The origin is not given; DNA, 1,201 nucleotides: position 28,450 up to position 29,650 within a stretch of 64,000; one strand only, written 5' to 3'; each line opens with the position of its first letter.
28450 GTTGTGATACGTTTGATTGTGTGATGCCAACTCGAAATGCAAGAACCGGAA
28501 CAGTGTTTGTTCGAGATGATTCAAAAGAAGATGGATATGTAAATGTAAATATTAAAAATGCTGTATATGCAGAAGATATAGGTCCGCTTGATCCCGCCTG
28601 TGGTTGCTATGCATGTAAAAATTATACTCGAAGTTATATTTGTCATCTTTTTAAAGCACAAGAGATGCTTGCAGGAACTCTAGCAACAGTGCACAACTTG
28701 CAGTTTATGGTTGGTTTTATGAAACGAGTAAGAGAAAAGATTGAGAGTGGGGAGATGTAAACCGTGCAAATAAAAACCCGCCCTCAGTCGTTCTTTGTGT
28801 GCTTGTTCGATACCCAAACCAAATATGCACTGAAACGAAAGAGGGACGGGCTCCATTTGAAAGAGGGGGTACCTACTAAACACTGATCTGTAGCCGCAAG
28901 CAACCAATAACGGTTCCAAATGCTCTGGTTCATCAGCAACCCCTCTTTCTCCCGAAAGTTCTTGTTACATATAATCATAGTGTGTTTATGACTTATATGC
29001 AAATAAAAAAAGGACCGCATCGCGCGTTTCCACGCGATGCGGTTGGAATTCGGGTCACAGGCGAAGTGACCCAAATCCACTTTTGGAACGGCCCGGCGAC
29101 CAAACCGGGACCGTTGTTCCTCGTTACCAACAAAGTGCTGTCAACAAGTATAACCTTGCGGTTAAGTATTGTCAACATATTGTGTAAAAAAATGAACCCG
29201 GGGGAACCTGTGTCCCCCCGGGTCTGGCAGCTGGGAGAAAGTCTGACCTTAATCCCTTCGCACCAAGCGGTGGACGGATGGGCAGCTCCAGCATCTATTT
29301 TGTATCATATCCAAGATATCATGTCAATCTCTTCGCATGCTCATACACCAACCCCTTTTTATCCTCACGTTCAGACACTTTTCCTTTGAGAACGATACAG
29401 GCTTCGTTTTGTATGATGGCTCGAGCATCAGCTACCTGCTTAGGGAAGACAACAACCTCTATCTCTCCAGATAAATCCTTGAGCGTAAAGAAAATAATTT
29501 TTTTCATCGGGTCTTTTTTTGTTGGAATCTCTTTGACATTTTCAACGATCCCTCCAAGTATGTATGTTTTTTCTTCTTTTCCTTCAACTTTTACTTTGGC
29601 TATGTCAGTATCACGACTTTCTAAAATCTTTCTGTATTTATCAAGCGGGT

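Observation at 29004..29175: Candidate small RNA gene on the minus strand: near-consensus promoter, three GC-rich hairpins and an intrinsic terminator, inside the tgt/dnaE convergent spacer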

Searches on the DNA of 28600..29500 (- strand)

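Call 4: search_rna_families(source=window, start=28600, end=29500, threshold=evalue, max_evalue=10, show_alignments=4)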
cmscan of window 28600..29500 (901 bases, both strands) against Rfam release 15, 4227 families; matches with E-value up to 10: 5.
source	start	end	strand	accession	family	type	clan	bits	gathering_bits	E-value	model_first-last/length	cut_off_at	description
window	28731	28796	+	RF04245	MIR169_7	Gene; miRNA;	CL00098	19.3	44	1.3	1-85/85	no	MIR169_7 microRNA precursor family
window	29269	29349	-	RF02924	skipping-rope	Gene; sRNA;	-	16.9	36.7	0.67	1-80/80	no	skipping-rope RNA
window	28768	28886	-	RF00110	RybB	Gene; sRNA;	-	16.8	40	1.3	1-79/79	no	RybB RNA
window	28964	29037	+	RF00263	SNORA68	Gene; snRNA; snoRNA; HACA-box;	-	15.4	43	5.5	1-133/133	no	Small nucleolar RNA SNORA68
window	29213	29239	+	RF03072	raiA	Cis-reg; riboswitch;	-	10.4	101.3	6.5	1-209/209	no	raiA RNA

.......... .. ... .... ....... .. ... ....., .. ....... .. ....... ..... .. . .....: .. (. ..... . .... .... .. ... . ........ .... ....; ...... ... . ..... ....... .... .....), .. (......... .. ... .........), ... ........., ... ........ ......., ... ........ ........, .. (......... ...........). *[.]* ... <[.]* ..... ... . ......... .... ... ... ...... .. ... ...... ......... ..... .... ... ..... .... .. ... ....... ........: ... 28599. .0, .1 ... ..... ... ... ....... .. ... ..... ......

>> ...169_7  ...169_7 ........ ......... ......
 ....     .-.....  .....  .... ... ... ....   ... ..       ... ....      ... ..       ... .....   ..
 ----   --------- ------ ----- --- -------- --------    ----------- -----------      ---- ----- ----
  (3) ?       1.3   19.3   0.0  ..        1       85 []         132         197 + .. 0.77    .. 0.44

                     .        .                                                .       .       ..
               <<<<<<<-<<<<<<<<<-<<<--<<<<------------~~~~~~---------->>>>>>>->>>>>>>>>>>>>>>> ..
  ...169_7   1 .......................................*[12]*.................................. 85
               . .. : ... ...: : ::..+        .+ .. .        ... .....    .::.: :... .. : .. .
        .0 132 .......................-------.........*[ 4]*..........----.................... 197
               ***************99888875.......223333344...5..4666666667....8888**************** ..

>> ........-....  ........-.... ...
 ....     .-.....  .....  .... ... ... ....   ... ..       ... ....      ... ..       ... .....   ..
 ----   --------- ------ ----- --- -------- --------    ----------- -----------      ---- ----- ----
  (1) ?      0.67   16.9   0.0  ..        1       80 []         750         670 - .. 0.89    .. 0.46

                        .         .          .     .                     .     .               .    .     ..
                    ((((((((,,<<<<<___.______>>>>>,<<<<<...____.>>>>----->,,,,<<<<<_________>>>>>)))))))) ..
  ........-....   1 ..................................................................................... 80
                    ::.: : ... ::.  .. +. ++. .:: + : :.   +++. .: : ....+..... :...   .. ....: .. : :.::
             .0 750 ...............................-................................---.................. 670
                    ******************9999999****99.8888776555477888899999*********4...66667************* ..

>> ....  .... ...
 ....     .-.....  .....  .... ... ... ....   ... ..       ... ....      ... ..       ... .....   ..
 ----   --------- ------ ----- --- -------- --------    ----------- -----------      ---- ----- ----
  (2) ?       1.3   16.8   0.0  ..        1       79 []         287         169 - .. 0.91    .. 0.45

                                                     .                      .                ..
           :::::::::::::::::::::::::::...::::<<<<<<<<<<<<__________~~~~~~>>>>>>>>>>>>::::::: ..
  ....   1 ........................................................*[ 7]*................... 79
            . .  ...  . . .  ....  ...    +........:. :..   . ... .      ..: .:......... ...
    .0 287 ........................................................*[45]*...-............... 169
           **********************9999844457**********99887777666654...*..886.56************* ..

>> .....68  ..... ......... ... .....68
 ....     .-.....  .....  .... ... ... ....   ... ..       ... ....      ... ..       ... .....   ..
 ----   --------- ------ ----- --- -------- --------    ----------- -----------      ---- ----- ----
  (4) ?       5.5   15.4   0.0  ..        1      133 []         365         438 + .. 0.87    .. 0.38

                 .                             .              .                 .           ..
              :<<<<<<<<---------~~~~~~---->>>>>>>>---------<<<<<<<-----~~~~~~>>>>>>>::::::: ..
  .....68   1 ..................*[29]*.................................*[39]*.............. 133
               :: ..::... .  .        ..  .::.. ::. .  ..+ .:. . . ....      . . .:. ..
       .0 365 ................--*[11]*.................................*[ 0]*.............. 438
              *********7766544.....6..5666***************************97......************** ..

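Call 43: search_dna_similar(query=window:29000-29180:-, collection=phages, mode=distant, max_evalue=1, max_rows=20)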
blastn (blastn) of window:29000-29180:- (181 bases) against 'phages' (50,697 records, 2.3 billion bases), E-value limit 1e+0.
No match.

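Call 80: build_rna_model(alignment_id=A2, structure=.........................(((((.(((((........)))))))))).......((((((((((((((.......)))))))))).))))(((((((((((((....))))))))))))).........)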
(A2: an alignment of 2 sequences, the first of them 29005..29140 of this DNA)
Model R1 built from alignment A2 (2 sequences, 136 columns); structure: as given.
model positions 136; base pairs 37; branch points 2; effective number of sequences 0.71; information 0.591 bits per position. Calibrated on 0.2 Mb of random sequence (short: E-values are rough).
structure used (alignment columns):
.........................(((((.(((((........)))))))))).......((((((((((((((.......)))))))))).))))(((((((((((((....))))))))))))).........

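Call 81: search_with_rna_model(model_id=R1, sources=[window, L001, L002, L003, L004, L005, L006, L007, L008, L009, L010, L011, L012, L013, L014, L015, L016, L017, L018, L019, L020, L021, L022, L023, L024, L025, L026, L027, L028, L029, L030, L031, L032, L033, L034, L035, L036, L037, L038, L039, L040, L041, L042, L043, L044, L045, L046, L047, L048, L049, L050, L051, L052, L053, L054, L055, L056, L057, L058, L059, L060, L061, L062, L063, L064, L065, L066, L067, L068, L069, L070, L071, L072, L073, L074, L075, L076, L077, L078, L079, L080, L081, L082, L083, L084, L085, L086], max_evalue=10, show_alignments=3)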
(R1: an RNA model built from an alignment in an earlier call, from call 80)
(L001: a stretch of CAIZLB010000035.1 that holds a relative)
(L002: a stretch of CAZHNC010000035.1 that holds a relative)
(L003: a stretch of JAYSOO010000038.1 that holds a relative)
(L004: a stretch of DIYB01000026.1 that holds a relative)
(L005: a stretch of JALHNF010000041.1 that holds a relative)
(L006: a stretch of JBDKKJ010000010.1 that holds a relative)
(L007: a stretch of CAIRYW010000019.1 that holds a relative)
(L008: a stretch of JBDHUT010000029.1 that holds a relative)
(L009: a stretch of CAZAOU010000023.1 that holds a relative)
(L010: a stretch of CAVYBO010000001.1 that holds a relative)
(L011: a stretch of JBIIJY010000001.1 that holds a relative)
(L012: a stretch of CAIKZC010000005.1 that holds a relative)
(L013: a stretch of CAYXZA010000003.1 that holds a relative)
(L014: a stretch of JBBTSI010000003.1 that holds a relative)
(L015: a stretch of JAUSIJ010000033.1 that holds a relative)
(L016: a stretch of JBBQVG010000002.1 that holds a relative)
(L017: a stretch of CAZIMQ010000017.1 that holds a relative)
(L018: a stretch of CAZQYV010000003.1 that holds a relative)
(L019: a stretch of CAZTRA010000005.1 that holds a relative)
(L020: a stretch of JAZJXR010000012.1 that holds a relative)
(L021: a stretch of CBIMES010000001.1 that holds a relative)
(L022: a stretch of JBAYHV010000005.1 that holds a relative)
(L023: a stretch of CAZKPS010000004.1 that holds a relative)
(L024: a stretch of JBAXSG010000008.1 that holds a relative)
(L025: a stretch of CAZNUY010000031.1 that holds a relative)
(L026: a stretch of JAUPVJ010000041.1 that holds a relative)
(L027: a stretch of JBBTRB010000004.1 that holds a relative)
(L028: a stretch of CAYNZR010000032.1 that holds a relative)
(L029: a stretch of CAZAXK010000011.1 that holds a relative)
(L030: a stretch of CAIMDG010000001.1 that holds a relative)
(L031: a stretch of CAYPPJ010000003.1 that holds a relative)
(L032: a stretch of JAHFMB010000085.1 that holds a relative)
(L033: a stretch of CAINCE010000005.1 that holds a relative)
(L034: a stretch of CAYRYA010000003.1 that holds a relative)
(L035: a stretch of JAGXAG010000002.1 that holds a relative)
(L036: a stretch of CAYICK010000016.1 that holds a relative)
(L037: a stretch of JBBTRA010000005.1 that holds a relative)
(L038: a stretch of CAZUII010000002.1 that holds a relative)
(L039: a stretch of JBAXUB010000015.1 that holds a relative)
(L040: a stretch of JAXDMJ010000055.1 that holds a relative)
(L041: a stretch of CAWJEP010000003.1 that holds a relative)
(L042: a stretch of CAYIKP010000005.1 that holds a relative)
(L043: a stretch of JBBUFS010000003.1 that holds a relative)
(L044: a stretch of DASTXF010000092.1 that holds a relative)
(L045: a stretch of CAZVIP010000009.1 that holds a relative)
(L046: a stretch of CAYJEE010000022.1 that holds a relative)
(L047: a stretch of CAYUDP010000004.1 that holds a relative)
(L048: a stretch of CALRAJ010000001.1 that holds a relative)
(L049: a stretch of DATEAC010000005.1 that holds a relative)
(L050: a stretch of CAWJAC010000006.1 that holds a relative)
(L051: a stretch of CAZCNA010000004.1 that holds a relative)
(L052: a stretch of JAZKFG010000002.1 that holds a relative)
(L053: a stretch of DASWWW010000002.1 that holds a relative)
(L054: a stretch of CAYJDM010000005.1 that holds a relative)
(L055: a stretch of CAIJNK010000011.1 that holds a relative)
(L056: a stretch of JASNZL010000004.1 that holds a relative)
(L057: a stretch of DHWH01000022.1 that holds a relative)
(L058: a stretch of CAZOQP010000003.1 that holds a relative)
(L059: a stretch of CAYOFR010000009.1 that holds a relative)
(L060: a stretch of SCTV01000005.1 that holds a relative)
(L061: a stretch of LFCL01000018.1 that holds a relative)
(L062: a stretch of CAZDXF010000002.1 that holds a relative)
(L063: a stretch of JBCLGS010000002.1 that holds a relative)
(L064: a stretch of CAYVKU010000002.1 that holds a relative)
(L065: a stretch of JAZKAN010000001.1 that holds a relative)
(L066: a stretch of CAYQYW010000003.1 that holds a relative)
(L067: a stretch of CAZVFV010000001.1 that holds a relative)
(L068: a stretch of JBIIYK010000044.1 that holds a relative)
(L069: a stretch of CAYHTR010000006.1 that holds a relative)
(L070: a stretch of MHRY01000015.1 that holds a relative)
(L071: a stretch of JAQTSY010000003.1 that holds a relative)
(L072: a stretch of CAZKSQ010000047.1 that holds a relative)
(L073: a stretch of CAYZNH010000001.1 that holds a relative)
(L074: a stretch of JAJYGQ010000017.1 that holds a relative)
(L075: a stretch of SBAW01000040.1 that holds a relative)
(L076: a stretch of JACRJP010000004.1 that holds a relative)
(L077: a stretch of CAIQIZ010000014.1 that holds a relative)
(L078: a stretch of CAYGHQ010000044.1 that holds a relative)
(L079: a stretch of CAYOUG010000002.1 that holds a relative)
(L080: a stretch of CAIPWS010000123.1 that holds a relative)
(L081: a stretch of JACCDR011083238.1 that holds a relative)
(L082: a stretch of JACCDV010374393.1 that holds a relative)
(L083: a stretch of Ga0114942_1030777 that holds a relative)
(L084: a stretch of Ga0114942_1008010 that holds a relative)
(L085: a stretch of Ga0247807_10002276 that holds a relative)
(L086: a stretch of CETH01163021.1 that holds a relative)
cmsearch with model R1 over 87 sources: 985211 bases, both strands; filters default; matches with E-value up to 10: 8.
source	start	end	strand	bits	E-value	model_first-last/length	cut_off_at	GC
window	29005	29140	-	177.8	5.7e-44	1-136/136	no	0.56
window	28987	29052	+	21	0.018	1-136/136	no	0.45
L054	3329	3464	-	19.4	0.048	1-136/136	no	0.59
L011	610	739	-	17.2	0.18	1-136/136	no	0.51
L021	284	382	+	16.7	0.24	1-136/136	no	0.57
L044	8404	8530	+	16.1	0.34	1-136/136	no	0.65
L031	7215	7312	+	12.6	3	1-136/136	no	0.49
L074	3257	3359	-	11.7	5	1-136/136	no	0.55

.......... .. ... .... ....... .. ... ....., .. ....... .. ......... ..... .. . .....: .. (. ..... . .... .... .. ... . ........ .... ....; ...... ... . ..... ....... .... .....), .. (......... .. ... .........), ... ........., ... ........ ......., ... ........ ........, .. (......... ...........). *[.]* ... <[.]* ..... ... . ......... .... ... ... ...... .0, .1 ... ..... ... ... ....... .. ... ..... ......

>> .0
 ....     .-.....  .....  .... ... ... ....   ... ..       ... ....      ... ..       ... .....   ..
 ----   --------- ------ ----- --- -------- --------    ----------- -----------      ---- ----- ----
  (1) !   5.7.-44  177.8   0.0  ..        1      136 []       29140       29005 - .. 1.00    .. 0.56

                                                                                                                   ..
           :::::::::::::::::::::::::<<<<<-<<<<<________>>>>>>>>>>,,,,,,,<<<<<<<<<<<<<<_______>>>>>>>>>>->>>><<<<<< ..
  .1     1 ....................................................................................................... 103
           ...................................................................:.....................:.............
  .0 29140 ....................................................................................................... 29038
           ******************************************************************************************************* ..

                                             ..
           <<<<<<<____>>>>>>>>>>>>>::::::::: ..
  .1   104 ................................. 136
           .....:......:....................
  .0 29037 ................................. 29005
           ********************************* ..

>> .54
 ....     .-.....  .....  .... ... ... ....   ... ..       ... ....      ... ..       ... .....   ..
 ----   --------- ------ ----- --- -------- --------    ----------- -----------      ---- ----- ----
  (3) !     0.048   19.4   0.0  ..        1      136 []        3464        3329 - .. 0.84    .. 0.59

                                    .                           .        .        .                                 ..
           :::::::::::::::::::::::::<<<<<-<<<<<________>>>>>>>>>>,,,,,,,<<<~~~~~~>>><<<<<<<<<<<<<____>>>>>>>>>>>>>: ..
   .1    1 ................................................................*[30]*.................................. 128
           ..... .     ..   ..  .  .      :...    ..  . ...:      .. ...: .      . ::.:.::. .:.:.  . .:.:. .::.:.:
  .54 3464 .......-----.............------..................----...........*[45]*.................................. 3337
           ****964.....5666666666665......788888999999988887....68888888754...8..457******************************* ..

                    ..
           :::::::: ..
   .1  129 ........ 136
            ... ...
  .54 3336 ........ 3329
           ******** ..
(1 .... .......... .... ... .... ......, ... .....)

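Call 92: search_with_rna_model(model_id=R1, sources=[L081, L052, L082, L002, L003, L084, L001], filters=off, max_evalue=10, show_alignments=2)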
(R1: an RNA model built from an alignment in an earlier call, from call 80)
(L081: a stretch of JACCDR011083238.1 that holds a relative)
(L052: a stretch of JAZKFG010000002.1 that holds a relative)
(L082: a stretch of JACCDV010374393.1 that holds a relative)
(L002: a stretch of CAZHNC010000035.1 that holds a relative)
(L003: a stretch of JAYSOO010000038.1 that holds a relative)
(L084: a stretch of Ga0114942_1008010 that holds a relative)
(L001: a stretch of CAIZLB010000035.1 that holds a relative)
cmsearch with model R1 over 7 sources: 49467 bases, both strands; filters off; matches with E-value up to 10: 26.
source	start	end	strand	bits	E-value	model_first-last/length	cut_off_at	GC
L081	4203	4323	+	18.5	0.004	1-136/136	no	0.45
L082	5909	6007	+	11.8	0.25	1-136/136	no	0.42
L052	7380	7476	-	10.6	0.49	1-136/136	no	0.34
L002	5271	5360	+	10.5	0.55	1-136/136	no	0.31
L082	5969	5998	-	10.1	0.7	98-127/136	no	0.33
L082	5773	5908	-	9.6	0.93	1-136/136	no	0.34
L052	1963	1994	-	9.5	0.97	1-136/136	no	0.25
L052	4848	4942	-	9.4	1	1-136/136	no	0.43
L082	337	438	-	8.9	1.4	1-136/136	no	0.36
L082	5726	5822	+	8.8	1.5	1-136/136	no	0.29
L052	13048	13116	-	8.8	1.5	1-136/136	no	0.38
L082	739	815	+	8.6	1.7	1-136/136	no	0.45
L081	5675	5771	-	8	2.5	1-136/136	no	0.35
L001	8234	8352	+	7.6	3.1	1-136/136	no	0.53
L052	8887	8926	-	7.6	3.2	1-136/136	no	0.35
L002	5325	5349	-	7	4.6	66-92/136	no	0.32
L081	5639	5756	+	6.7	5.4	1-136/136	no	0.37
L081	740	822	+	6.6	5.8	1-136/136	no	0.33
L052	9954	10057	-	6.3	6.8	1-136/136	no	0.36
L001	4672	4778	+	6.3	6.9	1-136/136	no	0.31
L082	261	385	+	6.3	6.9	1-136/136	no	0.39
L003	2598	2637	+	6.2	7.5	1-136/136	no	0.28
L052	8273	8369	+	6.1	8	1-136/136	no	0.49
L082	3739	3775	+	6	8.3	1-136/136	no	0.41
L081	4276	4384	-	6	8.5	1-136/136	no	0.43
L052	8215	8285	-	5.8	9.3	1-136/136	no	0.35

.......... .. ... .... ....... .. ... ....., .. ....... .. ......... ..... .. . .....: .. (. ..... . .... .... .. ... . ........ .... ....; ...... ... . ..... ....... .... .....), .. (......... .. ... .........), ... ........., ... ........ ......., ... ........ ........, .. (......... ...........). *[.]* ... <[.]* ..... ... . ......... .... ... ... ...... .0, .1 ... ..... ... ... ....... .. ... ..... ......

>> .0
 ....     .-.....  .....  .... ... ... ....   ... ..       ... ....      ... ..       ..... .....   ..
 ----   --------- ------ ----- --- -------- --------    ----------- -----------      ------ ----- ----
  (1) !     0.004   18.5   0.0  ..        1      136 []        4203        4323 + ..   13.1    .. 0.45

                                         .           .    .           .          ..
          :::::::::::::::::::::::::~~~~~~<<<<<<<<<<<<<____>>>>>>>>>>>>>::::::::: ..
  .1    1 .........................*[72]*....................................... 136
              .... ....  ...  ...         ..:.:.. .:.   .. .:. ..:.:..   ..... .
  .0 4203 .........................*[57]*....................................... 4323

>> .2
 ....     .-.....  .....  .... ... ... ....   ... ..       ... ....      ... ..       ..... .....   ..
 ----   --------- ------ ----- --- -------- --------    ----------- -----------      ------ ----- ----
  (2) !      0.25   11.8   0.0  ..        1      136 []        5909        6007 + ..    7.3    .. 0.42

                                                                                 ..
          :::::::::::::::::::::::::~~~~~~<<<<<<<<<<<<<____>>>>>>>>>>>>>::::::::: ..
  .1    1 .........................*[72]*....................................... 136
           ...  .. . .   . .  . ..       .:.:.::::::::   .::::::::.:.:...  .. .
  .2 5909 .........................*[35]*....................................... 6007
